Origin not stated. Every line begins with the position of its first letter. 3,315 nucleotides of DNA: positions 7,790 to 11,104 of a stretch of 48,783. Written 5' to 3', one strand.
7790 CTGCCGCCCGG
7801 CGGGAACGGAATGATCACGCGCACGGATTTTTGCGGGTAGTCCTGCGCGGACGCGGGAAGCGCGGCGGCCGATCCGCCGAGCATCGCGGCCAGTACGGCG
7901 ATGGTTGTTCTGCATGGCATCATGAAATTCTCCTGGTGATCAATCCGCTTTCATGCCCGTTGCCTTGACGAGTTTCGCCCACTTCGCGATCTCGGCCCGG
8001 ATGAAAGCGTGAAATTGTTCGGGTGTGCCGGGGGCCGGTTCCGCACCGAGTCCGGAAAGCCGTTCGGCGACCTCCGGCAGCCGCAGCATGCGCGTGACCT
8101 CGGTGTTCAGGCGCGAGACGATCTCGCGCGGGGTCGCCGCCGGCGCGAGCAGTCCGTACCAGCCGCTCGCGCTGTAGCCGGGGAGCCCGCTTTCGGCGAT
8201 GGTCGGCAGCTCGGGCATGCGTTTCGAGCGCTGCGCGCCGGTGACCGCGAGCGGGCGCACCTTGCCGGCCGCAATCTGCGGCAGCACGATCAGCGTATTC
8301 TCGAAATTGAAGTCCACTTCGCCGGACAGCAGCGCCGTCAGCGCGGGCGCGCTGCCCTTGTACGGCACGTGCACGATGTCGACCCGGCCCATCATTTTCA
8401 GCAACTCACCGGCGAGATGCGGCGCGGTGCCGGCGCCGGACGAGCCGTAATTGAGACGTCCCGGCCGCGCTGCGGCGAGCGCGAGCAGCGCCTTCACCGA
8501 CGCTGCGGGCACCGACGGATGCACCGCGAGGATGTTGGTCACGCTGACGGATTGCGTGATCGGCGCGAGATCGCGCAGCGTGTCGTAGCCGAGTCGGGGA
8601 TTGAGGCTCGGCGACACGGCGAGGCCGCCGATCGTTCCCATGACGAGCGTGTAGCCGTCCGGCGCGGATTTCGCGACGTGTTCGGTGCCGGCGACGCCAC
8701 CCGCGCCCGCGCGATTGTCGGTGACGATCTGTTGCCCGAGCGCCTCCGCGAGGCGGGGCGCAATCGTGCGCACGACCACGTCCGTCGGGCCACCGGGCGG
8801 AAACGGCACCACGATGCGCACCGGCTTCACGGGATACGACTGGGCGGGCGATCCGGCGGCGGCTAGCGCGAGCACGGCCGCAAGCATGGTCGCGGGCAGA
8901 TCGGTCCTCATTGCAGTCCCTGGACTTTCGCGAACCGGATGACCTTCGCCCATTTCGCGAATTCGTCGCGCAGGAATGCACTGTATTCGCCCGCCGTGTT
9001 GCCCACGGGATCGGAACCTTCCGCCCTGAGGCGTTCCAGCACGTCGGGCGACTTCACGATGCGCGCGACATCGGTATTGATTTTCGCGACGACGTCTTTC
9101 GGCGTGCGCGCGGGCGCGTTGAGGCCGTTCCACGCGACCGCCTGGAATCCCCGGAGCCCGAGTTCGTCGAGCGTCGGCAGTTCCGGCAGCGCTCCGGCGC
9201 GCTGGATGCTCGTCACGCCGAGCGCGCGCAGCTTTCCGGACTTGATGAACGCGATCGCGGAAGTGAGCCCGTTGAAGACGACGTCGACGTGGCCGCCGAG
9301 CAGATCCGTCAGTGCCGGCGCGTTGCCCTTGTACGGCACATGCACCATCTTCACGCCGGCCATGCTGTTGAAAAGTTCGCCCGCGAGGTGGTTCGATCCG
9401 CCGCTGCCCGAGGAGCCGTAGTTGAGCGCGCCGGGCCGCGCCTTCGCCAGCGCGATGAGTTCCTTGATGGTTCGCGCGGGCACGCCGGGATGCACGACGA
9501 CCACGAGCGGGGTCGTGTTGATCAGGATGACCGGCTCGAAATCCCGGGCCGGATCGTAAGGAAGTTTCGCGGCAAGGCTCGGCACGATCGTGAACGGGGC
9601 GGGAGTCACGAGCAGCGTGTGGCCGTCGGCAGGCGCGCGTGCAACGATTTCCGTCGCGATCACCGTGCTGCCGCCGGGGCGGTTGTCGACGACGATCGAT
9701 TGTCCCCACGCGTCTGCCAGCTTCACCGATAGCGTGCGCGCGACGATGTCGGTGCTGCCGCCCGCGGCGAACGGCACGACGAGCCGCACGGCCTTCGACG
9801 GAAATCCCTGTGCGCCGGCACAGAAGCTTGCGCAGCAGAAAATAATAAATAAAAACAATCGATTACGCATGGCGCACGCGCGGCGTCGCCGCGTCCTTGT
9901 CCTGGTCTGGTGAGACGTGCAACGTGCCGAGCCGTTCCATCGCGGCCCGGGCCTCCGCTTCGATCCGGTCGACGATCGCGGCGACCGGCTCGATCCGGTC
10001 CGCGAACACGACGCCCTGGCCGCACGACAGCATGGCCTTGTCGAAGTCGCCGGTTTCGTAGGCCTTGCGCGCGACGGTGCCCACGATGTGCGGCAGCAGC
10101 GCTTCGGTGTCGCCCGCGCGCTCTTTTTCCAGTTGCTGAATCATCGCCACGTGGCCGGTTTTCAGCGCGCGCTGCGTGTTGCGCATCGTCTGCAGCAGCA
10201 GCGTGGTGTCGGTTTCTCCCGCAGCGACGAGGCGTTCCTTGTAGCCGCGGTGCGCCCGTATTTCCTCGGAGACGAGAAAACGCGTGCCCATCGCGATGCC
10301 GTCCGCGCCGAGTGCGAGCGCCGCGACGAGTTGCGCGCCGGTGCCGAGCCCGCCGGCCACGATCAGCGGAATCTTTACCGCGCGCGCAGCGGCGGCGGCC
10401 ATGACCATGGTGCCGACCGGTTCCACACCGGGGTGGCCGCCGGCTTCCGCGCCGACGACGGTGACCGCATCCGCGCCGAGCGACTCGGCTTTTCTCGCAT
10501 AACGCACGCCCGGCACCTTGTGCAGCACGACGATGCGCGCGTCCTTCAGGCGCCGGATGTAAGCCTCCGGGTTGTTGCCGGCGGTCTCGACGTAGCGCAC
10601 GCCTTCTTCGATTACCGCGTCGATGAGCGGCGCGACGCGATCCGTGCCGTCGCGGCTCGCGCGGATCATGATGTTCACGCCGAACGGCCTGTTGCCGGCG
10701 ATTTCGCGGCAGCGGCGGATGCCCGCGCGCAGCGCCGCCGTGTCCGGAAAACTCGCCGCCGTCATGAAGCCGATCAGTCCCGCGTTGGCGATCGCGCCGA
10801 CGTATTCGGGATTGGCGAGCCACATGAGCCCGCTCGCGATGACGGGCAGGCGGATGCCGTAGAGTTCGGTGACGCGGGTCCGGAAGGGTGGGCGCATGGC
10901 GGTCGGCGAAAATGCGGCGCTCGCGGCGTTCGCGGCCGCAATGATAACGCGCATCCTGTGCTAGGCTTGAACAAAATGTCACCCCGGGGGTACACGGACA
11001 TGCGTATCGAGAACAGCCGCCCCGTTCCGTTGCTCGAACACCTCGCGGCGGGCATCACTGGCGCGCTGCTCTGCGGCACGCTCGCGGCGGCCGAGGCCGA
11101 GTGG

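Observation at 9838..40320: Family of five AT-rich ~30-bp elements ending in an IHF-type core, conspicuous in GC-rich DNA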

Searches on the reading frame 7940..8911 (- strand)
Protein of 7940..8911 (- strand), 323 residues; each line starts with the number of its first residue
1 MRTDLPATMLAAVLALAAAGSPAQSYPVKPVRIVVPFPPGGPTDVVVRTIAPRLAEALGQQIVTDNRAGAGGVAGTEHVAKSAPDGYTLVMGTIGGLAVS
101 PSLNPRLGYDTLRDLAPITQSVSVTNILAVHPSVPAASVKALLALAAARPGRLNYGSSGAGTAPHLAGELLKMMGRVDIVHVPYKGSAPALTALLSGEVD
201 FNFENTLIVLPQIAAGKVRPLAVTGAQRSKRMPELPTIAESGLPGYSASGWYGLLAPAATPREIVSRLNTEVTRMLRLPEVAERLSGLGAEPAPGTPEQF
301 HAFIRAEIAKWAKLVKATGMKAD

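Call 64: search_protein_families(library=pfam, proteins=[window:7940-8911:-], max_evalue=0.001)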
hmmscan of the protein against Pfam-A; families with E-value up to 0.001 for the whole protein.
window:7940-8911:- (323 aa): 1 family
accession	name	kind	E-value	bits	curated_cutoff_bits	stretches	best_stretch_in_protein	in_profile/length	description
PF03401.19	TctC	-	3.5e-71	240.4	27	1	46-319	1-273/274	Tripartite tricarboxylate transporter family receptor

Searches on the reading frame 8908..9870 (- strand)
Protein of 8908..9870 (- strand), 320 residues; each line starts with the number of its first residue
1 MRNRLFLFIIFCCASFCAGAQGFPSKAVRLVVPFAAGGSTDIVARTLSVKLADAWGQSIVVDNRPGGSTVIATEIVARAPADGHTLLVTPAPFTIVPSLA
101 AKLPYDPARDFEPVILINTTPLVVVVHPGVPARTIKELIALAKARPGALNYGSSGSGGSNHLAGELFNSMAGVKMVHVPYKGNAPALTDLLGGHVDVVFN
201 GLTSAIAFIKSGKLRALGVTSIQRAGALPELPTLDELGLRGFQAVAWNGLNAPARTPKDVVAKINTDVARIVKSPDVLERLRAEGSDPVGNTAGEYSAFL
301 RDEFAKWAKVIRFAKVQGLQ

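Call 64: search_protein_families(library=pfam, proteins=[window:8908-9870:-], max_evalue=0.001)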
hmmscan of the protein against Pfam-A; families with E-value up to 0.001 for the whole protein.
window:8908-9870:- (320 aa): 1 family
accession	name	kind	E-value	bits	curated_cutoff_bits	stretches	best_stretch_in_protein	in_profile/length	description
PF03401.19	TctC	-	3.6e-77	260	27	1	43-312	1-270/274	Tripartite tricarboxylate transporter family receptor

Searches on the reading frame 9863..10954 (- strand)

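Call 11: search_protein_families(library=ncbifam, proteins=[window:9863-10954:-], max_evalue=0.00001)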
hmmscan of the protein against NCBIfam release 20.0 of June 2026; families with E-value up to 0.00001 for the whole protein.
window:9863-10954:- (363 aa): 2 families
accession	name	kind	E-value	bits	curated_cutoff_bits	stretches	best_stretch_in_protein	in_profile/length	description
TIGR03151.1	enACPred_II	equivalog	1.3e-63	215.1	453.1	1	25-342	1-307/307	enoyl-[acyl-carrier-protein] reductase FabK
TIGR02814.1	pfaD_fam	subfamily_domain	1.3e-07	30.8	449.25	0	29-126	12-108/444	PfaD family polyunsaturated fatty acid/polyketide biosynthesis protein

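Call 64: search_protein_families(library=pfam, proteins=[window:9863-10954:-], max_evalue=0.001)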
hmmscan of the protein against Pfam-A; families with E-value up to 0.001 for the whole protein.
window:9863-10954:- (363 aa): 5 families
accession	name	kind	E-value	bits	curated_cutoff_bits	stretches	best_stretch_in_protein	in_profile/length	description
PF03060.21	NMO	-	1.2e-47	163.4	28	1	26-331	2-328/331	Nitronate monooxygenase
PF01070.24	FMN_dh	-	6.2e-06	25.9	24.9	1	149-241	228-320/350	FMN-dependent dehydrogenase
PF01645.23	Glu_synthase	-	2.6e-05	24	20.4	1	193-236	274-317/369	Conserved region in glutamate synthase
PF05690.20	ThiG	-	5.4e-05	23.1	23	1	147-231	131-212/247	Thiazole biosynthesis protein ThiG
PF00478.31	IMPDH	-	0.00015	21.3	25.6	1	24-231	23-244/345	IMP dehydrogenase / GMP reductase domain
